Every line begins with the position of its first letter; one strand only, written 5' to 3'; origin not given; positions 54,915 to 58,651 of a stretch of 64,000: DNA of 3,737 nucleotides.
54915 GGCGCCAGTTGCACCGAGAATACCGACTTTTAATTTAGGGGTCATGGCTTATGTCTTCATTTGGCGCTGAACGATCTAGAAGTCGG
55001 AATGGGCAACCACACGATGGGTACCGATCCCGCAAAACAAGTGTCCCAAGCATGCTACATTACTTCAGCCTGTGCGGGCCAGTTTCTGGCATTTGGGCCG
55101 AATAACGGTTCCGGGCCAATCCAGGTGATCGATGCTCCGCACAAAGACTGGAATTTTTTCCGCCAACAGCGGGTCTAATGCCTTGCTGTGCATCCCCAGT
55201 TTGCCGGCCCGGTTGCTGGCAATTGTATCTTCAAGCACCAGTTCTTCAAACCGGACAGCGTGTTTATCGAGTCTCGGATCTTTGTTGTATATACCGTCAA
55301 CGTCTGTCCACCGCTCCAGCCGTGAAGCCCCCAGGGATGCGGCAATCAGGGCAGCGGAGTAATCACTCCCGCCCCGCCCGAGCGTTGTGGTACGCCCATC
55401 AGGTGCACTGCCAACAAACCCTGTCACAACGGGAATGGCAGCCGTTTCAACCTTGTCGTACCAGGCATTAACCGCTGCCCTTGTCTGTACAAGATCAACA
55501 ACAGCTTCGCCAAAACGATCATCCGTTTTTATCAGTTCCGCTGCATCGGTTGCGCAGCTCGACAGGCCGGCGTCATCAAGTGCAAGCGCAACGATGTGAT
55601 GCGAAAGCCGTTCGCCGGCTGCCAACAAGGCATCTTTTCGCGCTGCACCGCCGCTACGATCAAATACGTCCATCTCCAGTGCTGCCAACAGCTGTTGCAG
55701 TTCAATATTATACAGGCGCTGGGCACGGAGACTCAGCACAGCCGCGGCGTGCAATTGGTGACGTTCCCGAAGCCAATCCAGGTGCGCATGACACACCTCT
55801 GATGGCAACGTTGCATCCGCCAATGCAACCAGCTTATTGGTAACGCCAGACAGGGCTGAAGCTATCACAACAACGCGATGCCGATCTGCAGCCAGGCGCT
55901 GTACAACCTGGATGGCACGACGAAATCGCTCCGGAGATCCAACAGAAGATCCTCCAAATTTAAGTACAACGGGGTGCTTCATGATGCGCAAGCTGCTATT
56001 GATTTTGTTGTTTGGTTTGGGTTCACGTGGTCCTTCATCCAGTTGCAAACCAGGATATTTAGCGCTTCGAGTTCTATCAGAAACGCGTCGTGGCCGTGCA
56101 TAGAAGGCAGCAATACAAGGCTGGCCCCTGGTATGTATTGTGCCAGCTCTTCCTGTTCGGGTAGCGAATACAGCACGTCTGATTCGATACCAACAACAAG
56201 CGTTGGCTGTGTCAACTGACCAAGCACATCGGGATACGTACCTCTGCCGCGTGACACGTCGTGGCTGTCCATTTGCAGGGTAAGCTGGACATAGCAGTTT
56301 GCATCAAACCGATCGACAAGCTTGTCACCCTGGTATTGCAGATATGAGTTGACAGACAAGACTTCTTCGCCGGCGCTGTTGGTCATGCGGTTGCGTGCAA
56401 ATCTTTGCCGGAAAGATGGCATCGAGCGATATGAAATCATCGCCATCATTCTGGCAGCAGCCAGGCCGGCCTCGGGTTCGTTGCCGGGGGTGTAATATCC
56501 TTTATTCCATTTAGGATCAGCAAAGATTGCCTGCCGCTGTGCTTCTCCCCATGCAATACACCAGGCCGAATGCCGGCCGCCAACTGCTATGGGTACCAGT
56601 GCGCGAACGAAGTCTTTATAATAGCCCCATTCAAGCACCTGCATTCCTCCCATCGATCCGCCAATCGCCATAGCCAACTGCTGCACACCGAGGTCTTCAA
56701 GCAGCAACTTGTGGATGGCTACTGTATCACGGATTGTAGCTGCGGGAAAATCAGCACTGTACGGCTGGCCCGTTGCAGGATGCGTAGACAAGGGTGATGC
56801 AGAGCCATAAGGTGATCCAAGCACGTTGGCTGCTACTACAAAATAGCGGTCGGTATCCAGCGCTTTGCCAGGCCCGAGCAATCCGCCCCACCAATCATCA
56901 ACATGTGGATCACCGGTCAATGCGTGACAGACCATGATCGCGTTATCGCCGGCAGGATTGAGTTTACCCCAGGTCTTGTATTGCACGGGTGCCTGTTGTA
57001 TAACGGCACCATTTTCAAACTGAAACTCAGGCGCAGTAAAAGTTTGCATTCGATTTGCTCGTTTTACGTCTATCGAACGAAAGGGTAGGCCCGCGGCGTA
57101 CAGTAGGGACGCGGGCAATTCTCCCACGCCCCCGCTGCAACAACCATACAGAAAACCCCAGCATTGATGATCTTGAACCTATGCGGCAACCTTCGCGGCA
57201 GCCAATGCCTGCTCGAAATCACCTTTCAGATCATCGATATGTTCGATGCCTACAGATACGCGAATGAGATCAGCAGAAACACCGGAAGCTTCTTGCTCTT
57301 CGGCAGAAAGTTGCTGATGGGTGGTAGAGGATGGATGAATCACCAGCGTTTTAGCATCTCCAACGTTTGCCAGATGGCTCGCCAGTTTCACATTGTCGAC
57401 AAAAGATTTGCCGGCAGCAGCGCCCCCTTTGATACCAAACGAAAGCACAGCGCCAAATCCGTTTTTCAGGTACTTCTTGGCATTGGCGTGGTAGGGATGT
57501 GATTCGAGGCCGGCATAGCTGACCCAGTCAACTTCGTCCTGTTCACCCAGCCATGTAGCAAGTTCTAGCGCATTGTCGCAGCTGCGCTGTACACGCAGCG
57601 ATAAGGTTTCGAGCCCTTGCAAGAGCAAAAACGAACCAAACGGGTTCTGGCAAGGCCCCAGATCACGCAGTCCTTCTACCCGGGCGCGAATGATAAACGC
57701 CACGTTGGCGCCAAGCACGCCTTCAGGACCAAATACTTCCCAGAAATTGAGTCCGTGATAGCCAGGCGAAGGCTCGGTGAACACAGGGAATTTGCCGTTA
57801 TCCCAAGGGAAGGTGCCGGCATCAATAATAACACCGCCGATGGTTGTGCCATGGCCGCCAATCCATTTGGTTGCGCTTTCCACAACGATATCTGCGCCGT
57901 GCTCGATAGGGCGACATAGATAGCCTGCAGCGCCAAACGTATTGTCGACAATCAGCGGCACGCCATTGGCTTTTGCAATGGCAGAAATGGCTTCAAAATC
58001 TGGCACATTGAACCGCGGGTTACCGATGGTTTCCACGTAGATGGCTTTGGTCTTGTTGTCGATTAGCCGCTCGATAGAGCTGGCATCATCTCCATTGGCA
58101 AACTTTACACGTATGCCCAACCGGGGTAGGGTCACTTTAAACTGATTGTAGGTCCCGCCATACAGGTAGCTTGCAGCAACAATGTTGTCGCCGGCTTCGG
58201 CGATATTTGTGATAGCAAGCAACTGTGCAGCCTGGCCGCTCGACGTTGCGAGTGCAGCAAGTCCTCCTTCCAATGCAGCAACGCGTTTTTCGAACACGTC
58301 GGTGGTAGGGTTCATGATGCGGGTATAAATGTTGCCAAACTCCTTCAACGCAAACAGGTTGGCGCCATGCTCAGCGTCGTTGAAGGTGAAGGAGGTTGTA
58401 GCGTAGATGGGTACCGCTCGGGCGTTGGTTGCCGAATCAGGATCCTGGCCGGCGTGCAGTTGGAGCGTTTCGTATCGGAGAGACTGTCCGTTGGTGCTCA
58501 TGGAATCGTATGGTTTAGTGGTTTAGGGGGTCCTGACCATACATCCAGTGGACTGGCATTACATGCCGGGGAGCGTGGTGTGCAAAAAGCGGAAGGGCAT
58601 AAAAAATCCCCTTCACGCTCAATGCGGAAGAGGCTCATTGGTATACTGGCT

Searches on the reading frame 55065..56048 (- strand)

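Call 3: search_protein_families(library=pfam, proteins=[window:55065-56048:-], max_evalue=0.01)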
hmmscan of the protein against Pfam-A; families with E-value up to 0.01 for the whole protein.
window:55065-56048:- (327 aa): 1 family
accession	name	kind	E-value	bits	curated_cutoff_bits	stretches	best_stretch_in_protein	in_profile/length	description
PF00696.33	AA_kinase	-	9.7e-46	156.8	24.9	1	27-305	3-234/234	Amino acid kinase family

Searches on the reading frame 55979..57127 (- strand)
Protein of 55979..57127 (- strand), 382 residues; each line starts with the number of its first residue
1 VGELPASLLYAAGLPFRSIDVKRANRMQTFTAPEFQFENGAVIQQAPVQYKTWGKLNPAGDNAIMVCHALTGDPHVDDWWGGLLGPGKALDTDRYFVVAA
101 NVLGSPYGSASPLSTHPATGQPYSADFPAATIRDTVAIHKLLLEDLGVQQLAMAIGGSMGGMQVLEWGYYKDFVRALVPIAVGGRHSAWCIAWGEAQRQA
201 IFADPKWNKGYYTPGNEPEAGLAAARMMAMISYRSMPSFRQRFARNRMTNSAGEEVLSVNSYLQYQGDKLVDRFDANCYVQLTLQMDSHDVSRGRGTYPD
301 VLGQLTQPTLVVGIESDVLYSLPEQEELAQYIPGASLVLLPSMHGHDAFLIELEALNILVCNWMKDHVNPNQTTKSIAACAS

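Call 3: search_protein_families(library=pfam, proteins=[window:55979-57127:-], max_evalue=0.01)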
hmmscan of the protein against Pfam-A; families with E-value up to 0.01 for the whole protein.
window:55979-57127:- (382 aa): 1 family
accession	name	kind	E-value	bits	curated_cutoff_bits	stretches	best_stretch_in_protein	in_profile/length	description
PF00561.26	Abhydrolase_1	-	1.1e-26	94.5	25.8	1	63-350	2-242/245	alpha/beta hydrolase fold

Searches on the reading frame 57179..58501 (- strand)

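Call 3: search_protein_families(library=pfam, proteins=[window:57179-58501:-], max_evalue=0.01)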
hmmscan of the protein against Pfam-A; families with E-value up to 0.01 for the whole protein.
window:57179-58501:- (440 aa): 6 families
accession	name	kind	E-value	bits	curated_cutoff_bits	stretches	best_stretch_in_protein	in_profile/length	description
PF01053.26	Cys_Met_Meta_PP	-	2.9e-136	454.4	27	1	11-433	1-380/381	Cys/Met metabolism PLP-dependent enzyme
PF01041.23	DegT_DnrJ_EryC1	-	6.5e-10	39.2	19.8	1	63-187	22-146/360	DegT/DnrJ/EryC1/StrS aminotransferase family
PF00155.27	Aminotran_1_2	-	2e-08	34.2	19.7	1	68-228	45-235/361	Aminotransferase class I and II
PF00266.25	Aminotran_5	-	5.8e-05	22.7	21.5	1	96-221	77-210/371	Aminotransferase class-V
PF01212.27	Beta_elim_lyase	-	0.0021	17.9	27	1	64-225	31-209/288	Beta-eliminating lyase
PF06838.17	Met_gamma_lyase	-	0.0035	16.4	24.2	1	138-226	143-237/405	Methionine gamma-lyase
